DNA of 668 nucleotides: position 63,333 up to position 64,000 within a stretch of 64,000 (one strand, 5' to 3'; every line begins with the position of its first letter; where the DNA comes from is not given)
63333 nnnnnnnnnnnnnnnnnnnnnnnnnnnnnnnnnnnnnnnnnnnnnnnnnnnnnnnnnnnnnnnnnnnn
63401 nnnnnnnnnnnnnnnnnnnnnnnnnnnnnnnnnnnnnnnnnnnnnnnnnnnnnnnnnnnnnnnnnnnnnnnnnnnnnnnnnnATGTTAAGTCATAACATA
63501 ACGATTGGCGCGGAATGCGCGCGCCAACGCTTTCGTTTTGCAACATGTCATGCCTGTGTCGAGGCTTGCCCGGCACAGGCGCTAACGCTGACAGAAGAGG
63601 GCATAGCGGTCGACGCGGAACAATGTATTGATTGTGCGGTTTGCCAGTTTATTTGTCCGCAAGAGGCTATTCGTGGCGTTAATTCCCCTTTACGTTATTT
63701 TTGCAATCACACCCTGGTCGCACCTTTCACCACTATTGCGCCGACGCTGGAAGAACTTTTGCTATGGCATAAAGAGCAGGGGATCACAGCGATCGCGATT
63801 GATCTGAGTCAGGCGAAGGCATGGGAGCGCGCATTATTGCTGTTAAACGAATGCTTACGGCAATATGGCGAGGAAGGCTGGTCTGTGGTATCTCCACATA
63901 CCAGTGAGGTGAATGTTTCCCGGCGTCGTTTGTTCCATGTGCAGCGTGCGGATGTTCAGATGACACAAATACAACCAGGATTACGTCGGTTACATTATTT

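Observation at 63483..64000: Fourth operon gene: ferredoxin-like protein with unusual first-cluster spacing and an unassigned C-terminal domain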

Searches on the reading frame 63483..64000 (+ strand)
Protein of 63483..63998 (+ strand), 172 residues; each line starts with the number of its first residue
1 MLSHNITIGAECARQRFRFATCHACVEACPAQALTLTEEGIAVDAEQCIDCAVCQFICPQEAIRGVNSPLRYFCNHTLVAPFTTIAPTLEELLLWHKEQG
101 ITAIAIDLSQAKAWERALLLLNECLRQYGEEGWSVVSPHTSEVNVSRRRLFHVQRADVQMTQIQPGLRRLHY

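Call 7: search_protein_families(library=pfam, proteins=[window:63483-64000:+], max_evalue=1)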
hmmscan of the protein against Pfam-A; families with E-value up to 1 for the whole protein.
window:63483-64000:+ (172 aa): 13 families
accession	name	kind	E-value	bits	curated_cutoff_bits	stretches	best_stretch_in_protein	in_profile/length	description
PF00037.32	Fer4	-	2e-07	31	21.1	2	42-64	2-24/24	4Fe-4S binding domain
PF12838.12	Fer4_7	-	2.6e-07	31.5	27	1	22-62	5-52/52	4Fe-4S dicluster domain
PF13484.11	Fer4_16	-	1.1e-06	29.7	30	2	21-37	4-20/66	4Fe-4S double cluster binding domain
PF13187.11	Fer4_9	-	3.2e-06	27.5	27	1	21-63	4-52/52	4Fe-4S dicluster domain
PF14697.11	Fer4_21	-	1.6e-05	25.4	35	1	21-64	10-58/59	4Fe-4S dicluster domain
PF13237.11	Fer4_10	-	1.7e-05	25.1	25.5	2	21-59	11-53/53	4Fe-4S dicluster domain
PF12797.12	Fer4_2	-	2.8e-05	24.3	24.5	1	41-59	3-21/22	4Fe-4S binding domain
PF25160.1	LdpA_Fe-S-bd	-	5.8e-05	23.2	27.6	1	24-65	8-45/49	LdpA Fe-S cluster-binding domain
PF12837.12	Fer4_6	-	0.00019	21.7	25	2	41-63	2-24/24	4Fe-4S binding domain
PF13183.11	Fer4_8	-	0.00058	20.8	27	1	45-60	2-17/68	4Fe-4S dicluster domain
PF12798.12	Fer4_3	-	0.054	14.8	27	1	21-33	3-15/15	4Fe-4S binding domain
PF12800.12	Fer4_4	-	0.079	13.8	24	1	21-31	6-16/17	4Fe-4S binding domain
PF13534.11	Fer4_17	-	0.1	13.6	22.2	1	44-61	42-59/61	4Fe-4S dicluster domain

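Call 8: search_protein_families(library=ncbifam, proteins=[window:63483-64000:+], max_evalue=1)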
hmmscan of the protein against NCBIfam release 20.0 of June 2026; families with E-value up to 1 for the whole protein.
window:63483-64000:+ (172 aa): 99 families (the best 25 are shown)
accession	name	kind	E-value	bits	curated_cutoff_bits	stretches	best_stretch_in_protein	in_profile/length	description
NF045490.1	FdxA_Protbact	equivalog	1.2e-08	35.1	135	1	23-65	15-57/104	ferredoxin FdxA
NF058577.1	FdxA_fam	equivalog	2.1e-08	34.2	65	1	21-62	11-52/52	4Fe-4S ferredoxin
TIGR04105.1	FeFe_hydrog_B1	subfamily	4.1e-08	32.3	450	1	20-76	116-172/462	monomeric [FeFe] hydrogenase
NF045874.1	Vhu_polyferre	exception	6.2e-08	31.8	600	1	19-63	130-174/381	F420-non-reducing hydrogenase associated-polyferredoxin VhuB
TIGR04041.1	activase_YjjW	hypoth_equivalog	1.5e-07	31.1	250.2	1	20-62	44-86/276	YjjW family glycine radical enzyme activase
TIGR02700.1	flavo_MJ0208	hypoth_equivalog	2e-07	30.6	251.35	1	16-65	147-196/234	dihydromethanopterin reductase (acceptor)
NF041715.1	arsenate_red_ArrB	equivalog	9.1e-07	28.6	450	1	23-87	63-129/233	arsenate respiratory reductase iron-sulfur subunit ArrB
NF005504.0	PRK07118.1-3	equivalog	9.6e-07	28.4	437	1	21-71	223-273/293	Fe-S cluster domain-containing protein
NF038196.1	ferrodoxin_EFR1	subfamily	1e-06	29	75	1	21-64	188-230/242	EFR1 family ferrodoxin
NF042909.1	FMH_DH_FwdF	exception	1.3e-06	27.8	375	1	20-66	141-198/336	tungsten-dependent formylmethanofuran dehydrogenase subunit FwdF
NF005503.0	PRK07118.1-2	equivalog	1.5e-06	27.7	252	1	23-64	144-185/292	RnfABCDGE type electron transport complex subunit B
NF043069.1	T4HPD_activ_SAM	equivalog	1.9e-06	27.5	425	1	17-65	51-99/299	trans-4-hydroxy-L-proline dehydratase activase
NF045480.1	FdxA_Actino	equivalog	2.5e-06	27.7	125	1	23-63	15-55/107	ferredoxin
NF045790.1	OxalOxreddelta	equivalog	2.5e-06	26.9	230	1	19-66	262-309/316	oxalate oxidoreductase subunit delta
NF011569.0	PRK14993.1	equivalog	2.6e-06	27.1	416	1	24-68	107-151/244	tetrathionate reductase subunit TtrB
TIGR02951.1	DMSO_dmsB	equivalog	5.5e-06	26.5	214.1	1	23-63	70-112/161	DMSO/selenate family reductase complex B subunit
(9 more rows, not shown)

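Call 9: find_homologous_proteins(query=window:63483-63998:+)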
Query window:63483-63998:+ (172 aa): 6 proteins with E <= 0.001 among 119 candidates.
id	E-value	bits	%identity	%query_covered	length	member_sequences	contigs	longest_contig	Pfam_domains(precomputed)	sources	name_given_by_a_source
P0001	6.8e-113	392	100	100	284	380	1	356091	PF14697.12,PF12797.13,PF12837.13,PF00037.33,PF13484.12,PF12838.13,PF25160.2,PF13237.12,PF13187.12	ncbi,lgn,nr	ncbi:4Fe-4S dicluster domain-containing protein [Escherichia coli]|nr:4Fe-4S dicluster domain-contai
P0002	2.2e-78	280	71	98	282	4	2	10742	PF14697.12,PF12797.13,PF12837.13,PF00037.33,PF13484.12,PF12838.13,PF25160.2,PF13237.12,PF13187.12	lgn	-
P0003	3.0e-50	188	94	55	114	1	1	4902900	-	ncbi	-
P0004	4.9e-47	178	88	55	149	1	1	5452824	-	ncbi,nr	ncbi:polyferredoxin [Escherichia coli]|nr:polyferredoxin [Escherichia coli]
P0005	5.0e-32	129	98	38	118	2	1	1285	-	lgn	-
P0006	2.9e-6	45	38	53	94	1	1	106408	-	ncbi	-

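Call 13: search_protein_families(library=pfam, proteins=[P0001, P0002], max_evalue=10)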
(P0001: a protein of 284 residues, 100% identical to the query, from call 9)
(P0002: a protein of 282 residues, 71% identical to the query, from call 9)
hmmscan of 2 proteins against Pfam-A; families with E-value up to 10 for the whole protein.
P0001 (284 aa): 13 families
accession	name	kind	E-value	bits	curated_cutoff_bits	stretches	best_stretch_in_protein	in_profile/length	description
PF00037.32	Fer4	-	1.1e-12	47.6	21.1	4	42-64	2-24/24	4Fe-4S binding domain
PF12838.12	Fer4_7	-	5.1e-12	46.5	27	3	22-62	5-52/52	4Fe-4S dicluster domain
PF14697.11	Fer4_21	-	2.2e-09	37.7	35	2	184-229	3-52/59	4Fe-4S dicluster domain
PF13484.11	Fer4_16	-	5.3e-09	37.2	30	4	21-37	4-20/66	4Fe-4S double cluster binding domain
PF13187.11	Fer4_9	-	8.2e-09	35.8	27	2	21-63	4-52/52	4Fe-4S dicluster domain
PF12837.12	Fer4_6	-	3.7e-08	33.4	25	4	41-63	2-24/24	4Fe-4S binding domain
PF13237.11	Fer4_10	-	4.9e-08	33.2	25.5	2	183-228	3-52/53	4Fe-4S dicluster domain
PF25160.1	LdpA_Fe-S-bd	-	6e-06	26.4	27.6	2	24-65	8-45/49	LdpA Fe-S cluster-binding domain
PF12797.12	Fer4_2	-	1e-05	25.6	24.5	4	41-59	3-21/22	4Fe-4S binding domain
PF13183.11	Fer4_8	-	0.011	16.6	27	3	45-60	2-17/68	4Fe-4S dicluster domain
PF13534.11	Fer4_17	-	0.092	13.7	22.2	2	44-61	42-59/61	4Fe-4S dicluster domain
PF12800.12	Fer4_4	-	2.1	9.4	24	2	21-31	6-16/17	4Fe-4S binding domain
PF13459.11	Fer4_15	-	5.4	8.2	22.4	2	184-211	3-29/66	4Fe-4S single cluster domain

P0002 (282 aa): 15 families
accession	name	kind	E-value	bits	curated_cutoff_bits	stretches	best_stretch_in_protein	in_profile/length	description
PF00037.32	Fer4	-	8.4e-17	60.7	21.1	4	41-63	1-23/24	4Fe-4S binding domain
PF12837.12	Fer4_6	-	8.7e-13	48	25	4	41-63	2-24/24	4Fe-4S binding domain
PF12838.12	Fer4_7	-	1.1e-12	48.6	27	4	186-230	1-52/52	4Fe-4S dicluster domain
PF13187.11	Fer4_9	-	6.7e-11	42.5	27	3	21-63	4-52/52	4Fe-4S dicluster domain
PF13237.11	Fer4_10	-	2.6e-10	40.5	25.5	3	180-226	2-52/53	4Fe-4S dicluster domain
PF13484.11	Fer4_16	-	1.7e-09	38.7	30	4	47-66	1-20/66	4Fe-4S double cluster binding domain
PF14697.11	Fer4_21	-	5.4e-09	36.5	35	3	181-232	2-58/59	4Fe-4S dicluster domain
PF25160.1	LdpA_Fe-S-bd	-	8.2e-08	32.4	27.6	2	23-65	7-45/49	LdpA Fe-S cluster-binding domain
PF12797.12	Fer4_2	-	2.1e-06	27.7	24.5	4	40-59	2-21/22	4Fe-4S binding domain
PF13183.11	Fer4_8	-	0.00089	20.2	27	2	45-68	2-25/68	4Fe-4S dicluster domain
PF13534.11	Fer4_17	-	0.0012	19.7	22.2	3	47-75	1-28/61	4Fe-4S dicluster domain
PF13459.11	Fer4_15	-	0.0021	19.2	22.4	3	181-199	2-20/66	4Fe-4S single cluster domain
PF13370.11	Fer4_13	-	0.13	13.5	24.5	3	43-60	1-18/58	4Fe-4S single cluster domain of Ferredoxin I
PF17179.9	Fer4_22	-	1.4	10.2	27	3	210-228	75-93/95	4Fe-4S dicluster domain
PF12800.12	Fer4_4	-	5.1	8.2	24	4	46-61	2-17/17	4Fe-4S binding domain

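Call 18: search_solved_structures(query=P0001, max_evalue=1)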
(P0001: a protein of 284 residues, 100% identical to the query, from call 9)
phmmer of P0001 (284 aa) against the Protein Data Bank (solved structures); distinct sequences matched with E-value up to 1: 104 (the best 60 are shown).
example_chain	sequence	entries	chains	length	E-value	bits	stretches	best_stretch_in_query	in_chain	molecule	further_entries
9sw6_G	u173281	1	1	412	1.5e-15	60.5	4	180-244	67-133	Polyferredoxin protein MvhB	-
5t5i_F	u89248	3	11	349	1.8e-08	37.4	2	182-257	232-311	Tungsten formylmethanofuran dehydrogenase subunit fwdF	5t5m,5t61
7bkb_K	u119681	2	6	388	4.6e-08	36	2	184-258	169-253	Formylmethanofuran dehydrogenase, subunit F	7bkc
7zc6_B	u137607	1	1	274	5.6e-08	35.7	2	20-69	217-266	RnfB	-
9sfi_O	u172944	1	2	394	2e-07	33.9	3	20-63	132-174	Ferredoxin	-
9sw6_H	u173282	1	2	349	1.6e-06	30.9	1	37-66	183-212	Tungsten formylmethanofuran dehydrogenase, subunit F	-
7koe_D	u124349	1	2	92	2.2e-05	27.2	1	23-61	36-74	Ferredoxin-like protein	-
8rvu_a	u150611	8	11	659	3.4e-05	26.6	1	183-234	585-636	H(2):CoB-CoM heterodisulfide,ferredoxin reductase subunit A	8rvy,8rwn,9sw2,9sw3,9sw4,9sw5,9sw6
8rvv_A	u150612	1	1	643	3.6e-05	26.5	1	183-234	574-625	H(2):CoB-CoM heterodisulfide,ferredoxin reductase subunit A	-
1fdn_A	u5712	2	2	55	5.5e-05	25.9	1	21-62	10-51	FERREDOXIN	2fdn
1bqx_A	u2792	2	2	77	9.1e-05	25.2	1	21-63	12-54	PROTEIN (FERREDOXIN) | FERREDOXIN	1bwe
1clf_A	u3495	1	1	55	0.00017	24.3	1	20-61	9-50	FERREDOXIN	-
1bc6_A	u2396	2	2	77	0.00023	23.9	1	24-63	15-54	7-FE FERREDOXIN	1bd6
9g03_E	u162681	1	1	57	0.00026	23.7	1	20-61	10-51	Ferredoxin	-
7np8_A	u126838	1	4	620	0.0003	23.5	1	182-235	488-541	Coenzyme F420-dependent sulfite reductase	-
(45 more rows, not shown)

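Call 23: search_protein_representatives(protein=P0001)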
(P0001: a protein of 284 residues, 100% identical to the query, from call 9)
Query: 284 residues. Proteins with E-value up to 0.001 (for the whole library): 1832; up to 1e-10: 127; up to 1e-30: 20. The best 150 are listed.
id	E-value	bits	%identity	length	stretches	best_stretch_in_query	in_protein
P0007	2.9e-78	279.6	46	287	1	5-282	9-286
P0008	5.9e-65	235.9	41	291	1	9-283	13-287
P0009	4.2e-59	216.7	38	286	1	6-283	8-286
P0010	3.0e-56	207.3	39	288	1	8-282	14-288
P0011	4.0e-54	200.3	33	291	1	8-282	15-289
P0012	7.5e-54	199.4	37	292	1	7-282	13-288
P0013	1.0e-51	192.4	35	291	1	9-282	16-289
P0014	1.4e-51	192.0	37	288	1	8-282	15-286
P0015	5.2e-49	183.6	35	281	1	7-282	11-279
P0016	1.3e-41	159.2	35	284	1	8-282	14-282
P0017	8.8e-39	150.0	31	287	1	9-282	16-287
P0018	1.6e-38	149.1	45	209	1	8-157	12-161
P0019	4.6e-38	147.6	35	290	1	8-282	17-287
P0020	2.2e-36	142.1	29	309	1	7-282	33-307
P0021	2.4e-36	142.0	39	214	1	8-181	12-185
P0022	8.2e-33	130.4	33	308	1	2-280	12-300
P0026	1.1e-30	123.5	27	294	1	8-278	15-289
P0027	8.2e-30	120.6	30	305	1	4-276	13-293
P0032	1.8e-26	109.6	30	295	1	7-277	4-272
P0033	2.8e-26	109.0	31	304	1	2-274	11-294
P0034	9.1e-26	107.3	28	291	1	6-276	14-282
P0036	6.0e-25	104.6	32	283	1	10-277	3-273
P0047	2.1e-21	93.0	26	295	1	6-267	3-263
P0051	3.7e-20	88.9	31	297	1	10-276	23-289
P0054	5.3e-20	88.4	25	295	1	9-275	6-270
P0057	3.4e-19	85.7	30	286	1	8-281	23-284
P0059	9.2e-19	84.3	30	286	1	6-275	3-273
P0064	8.9e-18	81.1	28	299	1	10-278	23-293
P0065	2.0e-17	79.9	36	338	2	171-278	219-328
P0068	7.5e-17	78.0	26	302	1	4-275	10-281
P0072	1.3e-15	74.0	33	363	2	10-75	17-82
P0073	1.3e-15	74.0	36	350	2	173-276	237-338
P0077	3.2e-14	69.4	27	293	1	11-275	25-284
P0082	8.6e-14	68.0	28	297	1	12-275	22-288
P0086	1.9e-13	66.8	37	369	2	11-83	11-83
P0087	2.1e-13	66.7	25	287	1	6-268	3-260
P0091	3.1e-13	66.1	36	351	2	9-66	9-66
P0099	1.6e-12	63.8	36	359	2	9-80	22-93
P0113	6.9e-12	61.7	34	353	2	185-261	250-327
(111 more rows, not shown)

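Call 24: predict_structure(protein=P0001)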
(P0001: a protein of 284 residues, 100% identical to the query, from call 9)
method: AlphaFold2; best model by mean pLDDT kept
length: 284 residues; sequences in the alignment: 1
mean_pLDDT: 42.6   pTM: 0.36
mean pLDDT of the five models: 42.6, 39.2, 37.0, 32.3, 28.0
residues with pLDDT >= 90: 0; 70-90: 0; 50-70: 99; < 50: 185
segments of 3 or more residues with pLDDT < 50: 1-10, 13-20, 36-41, 64-66, 79-87, 95-111, 129-184, 202-213, 215-217, 229-284
pLDDT, mean of each block of 10 residues (from residue 1): 35 45 60 48 60 60 51 53 43 47 40 51 51 27 22 23 30 36 49 56 38 45 52 35 26 38 35 40 29
secondary structure, 60 per line:
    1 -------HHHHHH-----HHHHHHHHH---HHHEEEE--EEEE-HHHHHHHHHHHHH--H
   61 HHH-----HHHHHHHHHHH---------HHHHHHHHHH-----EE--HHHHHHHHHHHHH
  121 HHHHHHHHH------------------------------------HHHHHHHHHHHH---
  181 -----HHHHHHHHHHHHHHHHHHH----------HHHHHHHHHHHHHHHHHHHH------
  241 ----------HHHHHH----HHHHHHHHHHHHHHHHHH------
elements in order: H8-13 H19-27 E34-37 E40-43 H45-57 H60-63 H69-79 H89-98 H108-129 H166-177 H186-204 H215-234 H251-256 H261-278

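Call 31: find_encoding_contigs(protein=P0007, flank=7000, max_places=2)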
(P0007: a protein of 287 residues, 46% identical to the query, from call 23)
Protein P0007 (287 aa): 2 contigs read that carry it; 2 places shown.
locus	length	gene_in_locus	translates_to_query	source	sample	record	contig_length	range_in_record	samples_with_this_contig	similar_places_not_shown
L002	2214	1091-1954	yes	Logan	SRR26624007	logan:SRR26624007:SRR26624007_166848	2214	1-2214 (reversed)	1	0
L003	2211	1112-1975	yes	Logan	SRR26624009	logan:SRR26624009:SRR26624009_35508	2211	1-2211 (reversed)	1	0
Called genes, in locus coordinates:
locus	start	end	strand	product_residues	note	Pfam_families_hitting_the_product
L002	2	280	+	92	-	?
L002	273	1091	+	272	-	PF04976:DmsC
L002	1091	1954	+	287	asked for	PF12797:Fer4_2 (faint), PF12837:Fer4_6 (faint), PF12838:Fer4_7 (weak), PF13187:Fer4_9 (weak), PF14697:Fer4_21 (weak), PF00037:Fer4 (weak), PF13237:Fer4_10, PF14697:Fer4_21 (weak), +2 more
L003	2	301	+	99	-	?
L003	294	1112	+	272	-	PF04976:DmsC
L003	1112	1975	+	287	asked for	PF12797:Fer4_2 (faint), PF12837:Fer4_6 (faint), PF12838:Fer4_7 (weak), PF13187:Fer4_9 (weak), PF14697:Fer4_21 (weak), PF00037:Fer4 (weak), PF13237:Fer4_10, PF14697:Fer4_21 (weak), +2 more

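Call 32: find_encoding_contigs(protein=P0011, flank=7000, max_places=2)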
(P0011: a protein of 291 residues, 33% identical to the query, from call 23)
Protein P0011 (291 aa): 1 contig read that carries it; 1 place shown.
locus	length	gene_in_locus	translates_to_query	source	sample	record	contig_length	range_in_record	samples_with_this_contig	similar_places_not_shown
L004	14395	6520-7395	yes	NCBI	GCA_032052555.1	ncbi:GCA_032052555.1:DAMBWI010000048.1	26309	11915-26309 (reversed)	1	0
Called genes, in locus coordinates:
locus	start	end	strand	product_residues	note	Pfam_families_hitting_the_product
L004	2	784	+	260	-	?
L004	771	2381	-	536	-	PF13454:NAD_binding_9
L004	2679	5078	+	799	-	PF04879:Molybdop_Fe4S4 (weak), PF00384:Molybdopterin, PF01568:Molydop_binding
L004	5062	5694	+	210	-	PF25160:LdpA_Fe-S-bd (faint), PF13237:Fer4_10 (faint), PF13247:Fer4_11, PF12838:Fer4_7 (weak), PF13187:Fer4_9 (weak), PF00037:Fer4, PF12797:Fer4_2 (weak), PF12837:Fer4_6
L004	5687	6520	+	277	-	PF04976:DmsC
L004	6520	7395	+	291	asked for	PF12838:Fer4_7, PF13187:Fer4_9 (weak), PF25160:LdpA_Fe-S-bd (weak), PF00037:Fer4 (weak), PF14697:Fer4_21, PF12838:Fer4_7, PF00037:Fer4 (weak), PF12837:Fer4_6 (weak), +3 more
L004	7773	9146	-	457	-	PF01554:MatE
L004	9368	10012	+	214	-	PF00677:Lum_binding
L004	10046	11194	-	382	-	PF02353:CMAS, PF13489:Methyltransf_23, PF01728:FtsJ (weak), PF13847:Methyltransf_31, PF08241:Methyltransf_11, PF08242:Methyltransf_12, PF13649:Methyltransf_25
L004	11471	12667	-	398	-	PF07690:MFS_1, PF00083:Sugar_tr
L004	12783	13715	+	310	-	PF00126:HTH_1, PF03466:LysR_substrate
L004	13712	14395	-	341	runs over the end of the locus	PF00356:LacI, PF00532:Peripla_BP_1, PF13407:Peripla_BP_4, PF13377:Peripla_BP_3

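Call 33: find_encoding_contigs(protein=P0027, flank=7000, max_places=2)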
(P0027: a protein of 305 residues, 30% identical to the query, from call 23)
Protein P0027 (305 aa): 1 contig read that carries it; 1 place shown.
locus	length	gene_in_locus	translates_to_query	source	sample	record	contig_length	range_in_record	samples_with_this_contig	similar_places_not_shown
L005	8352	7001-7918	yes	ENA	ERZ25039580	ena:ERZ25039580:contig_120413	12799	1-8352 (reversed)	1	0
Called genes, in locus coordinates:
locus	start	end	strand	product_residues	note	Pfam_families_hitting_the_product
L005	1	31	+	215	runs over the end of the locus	PF13484:Fer4_16 (faint), PF13187:Fer4_9 (faint), PF13237:Fer4_10 (faint), PF13247:Fer4_11, PF12838:Fer4_7 (weak), PF00037:Fer4, PF12797:Fer4_2 (weak), PF12837:Fer4_6 (weak), +1 more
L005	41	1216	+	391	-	PF17853:GGDEF_2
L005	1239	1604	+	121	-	PF13556:HTH_30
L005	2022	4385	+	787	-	PF04879:Molybdop_Fe4S4 (weak), PF00384:Molybdopterin, PF01568:Molydop_binding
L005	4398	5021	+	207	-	PF12797:Fer4_2 (weak), PF12838:Fer4_7 (weak), PF13237:Fer4_10 (weak), PF13247:Fer4_11, PF13187:Fer4_9 (weak), PF00037:Fer4, PF12797:Fer4_2, PF12837:Fer4_6, +4 more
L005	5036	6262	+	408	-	PF03916:NrfD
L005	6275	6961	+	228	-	PF02613:Nitrate_red_del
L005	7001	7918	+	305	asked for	PF12838:Fer4_7 (weak), PF13187:Fer4_9 (weak), PF12797:Fer4_2 (weak), PF00037:Fer4 (weak), PF12837:Fer4_6, PF13237:Fer4_10 (weak), PF14697:Fer4_21 (weak), PF13187:Fer4_9 (weak), +3 more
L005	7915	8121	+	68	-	PF02416:TatA_B_E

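Call 34: find_encoding_contigs(protein=P0047, flank=7000, max_places=2)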
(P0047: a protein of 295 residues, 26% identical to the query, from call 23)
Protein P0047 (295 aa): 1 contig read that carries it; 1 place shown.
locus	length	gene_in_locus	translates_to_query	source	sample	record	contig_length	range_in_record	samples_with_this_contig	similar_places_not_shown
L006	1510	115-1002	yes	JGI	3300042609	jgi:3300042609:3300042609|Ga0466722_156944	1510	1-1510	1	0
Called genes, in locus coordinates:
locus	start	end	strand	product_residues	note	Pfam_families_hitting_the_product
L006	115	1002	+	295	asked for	PF13183:Fer4_8 (faint), PF13484:Fer4_16 (faint), PF12797:Fer4_2 (faint), PF12838:Fer4_7 (weak), PF13187:Fer4_9 (weak), PF00037:Fer4 (weak), PF13237:Fer4_10 (weak), PF14697:Fer4_21 (weak), +1 more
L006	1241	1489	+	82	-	-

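Call 35: find_encoding_contigs(protein=P0051, flank=7000, max_places=2)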
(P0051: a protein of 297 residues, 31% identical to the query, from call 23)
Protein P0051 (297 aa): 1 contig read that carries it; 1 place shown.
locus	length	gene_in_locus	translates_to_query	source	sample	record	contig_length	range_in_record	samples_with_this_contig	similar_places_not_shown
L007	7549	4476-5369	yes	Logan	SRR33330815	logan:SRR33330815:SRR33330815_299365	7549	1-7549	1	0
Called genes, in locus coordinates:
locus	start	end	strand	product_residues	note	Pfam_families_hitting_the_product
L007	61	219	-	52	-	-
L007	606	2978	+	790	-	PF04879:Molybdop_Fe4S4 (weak), PF00384:Molybdopterin, PF01568:Molydop_binding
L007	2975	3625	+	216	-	PF13247:Fer4_11, PF12838:Fer4_7 (weak), PF13187:Fer4_9 (weak), PF25160:LdpA_Fe-S-bd (weak), PF00037:Fer4, PF12797:Fer4_2 (weak), PF12837:Fer4_6 (weak), PF13237:Fer4_10 (weak), +1 more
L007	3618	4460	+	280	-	PF04976:DmsC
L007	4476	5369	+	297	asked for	PF12838:Fer4_7 (faint), PF13237:Fer4_10 (faint), PF12797:Fer4_2 (faint), PF12837:Fer4_6 (faint), PF13187:Fer4_9 (faint), PF00037:Fer4 (weak), PF14697:Fer4_21 (weak)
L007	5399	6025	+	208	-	PF02613:Nitrate_red_del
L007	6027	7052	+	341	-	PF12625:Arabinose_bd, PF00165:HTH_AraC (faint), PF12833:HTH_18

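Call 36: find_encoding_contigs(protein=P0068, flank=7000, max_places=2)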
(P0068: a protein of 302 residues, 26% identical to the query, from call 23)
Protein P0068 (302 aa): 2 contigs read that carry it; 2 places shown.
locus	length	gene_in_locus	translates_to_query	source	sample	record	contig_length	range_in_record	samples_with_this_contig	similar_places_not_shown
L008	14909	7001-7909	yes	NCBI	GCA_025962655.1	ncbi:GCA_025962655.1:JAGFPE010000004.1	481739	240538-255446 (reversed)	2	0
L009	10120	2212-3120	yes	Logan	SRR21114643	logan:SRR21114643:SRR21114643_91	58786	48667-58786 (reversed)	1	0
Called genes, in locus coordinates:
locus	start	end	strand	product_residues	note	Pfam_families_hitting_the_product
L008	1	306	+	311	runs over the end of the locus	PF00126:HTH_1, PF03466:LysR_substrate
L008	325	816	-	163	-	PF11158:DUF2938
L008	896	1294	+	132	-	PF00376:MerR, PF13411:MerR_1, PF09278:MerR-DNA-bind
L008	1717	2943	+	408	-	PF02342:TerD, PF10138:vWA-TerF-like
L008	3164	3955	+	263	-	-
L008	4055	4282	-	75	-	PF07338:YdgH_BhsA-like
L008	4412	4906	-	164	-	-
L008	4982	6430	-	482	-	PF00245:Alk_phosphatase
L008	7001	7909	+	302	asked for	PF12797:Fer4_2 (faint), PF12837:Fer4_6 (faint), PF13484:Fer4_16 (faint), PF12838:Fer4_7 (weak), PF00037:Fer4 (weak), PF13237:Fer4_10, PF14697:Fer4_21, PF13187:Fer4_9 (weak), +2 more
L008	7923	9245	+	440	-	PF04055:Radical_SAM, PF13353:Fer4_12 (weak)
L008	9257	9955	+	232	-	PF02613:Nitrate_red_del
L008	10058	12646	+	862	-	PF00384:Molybdopterin, PF01568:Molydop_binding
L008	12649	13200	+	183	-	PF12797:Fer4_2 (faint), PF13187:Fer4_9 (faint), PF12798:Fer4_3 (faint), PF13247:Fer4_11, PF12838:Fer4_7 (weak), PF00037:Fer4 (weak), PF12837:Fer4_6 (weak), PF13237:Fer4_10 (weak)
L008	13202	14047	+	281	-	PF04976:DmsC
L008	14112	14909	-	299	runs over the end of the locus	PF00126:HTH_1, PF03466:LysR_substrate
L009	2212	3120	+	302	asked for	PF12797:Fer4_2 (faint), PF12837:Fer4_6 (faint), PF13484:Fer4_16 (faint), PF12838:Fer4_7 (weak), PF00037:Fer4 (weak), PF13237:Fer4_10, PF14697:Fer4_21, PF13187:Fer4_9 (weak), +2 more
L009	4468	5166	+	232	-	PF02613:Nitrate_red_del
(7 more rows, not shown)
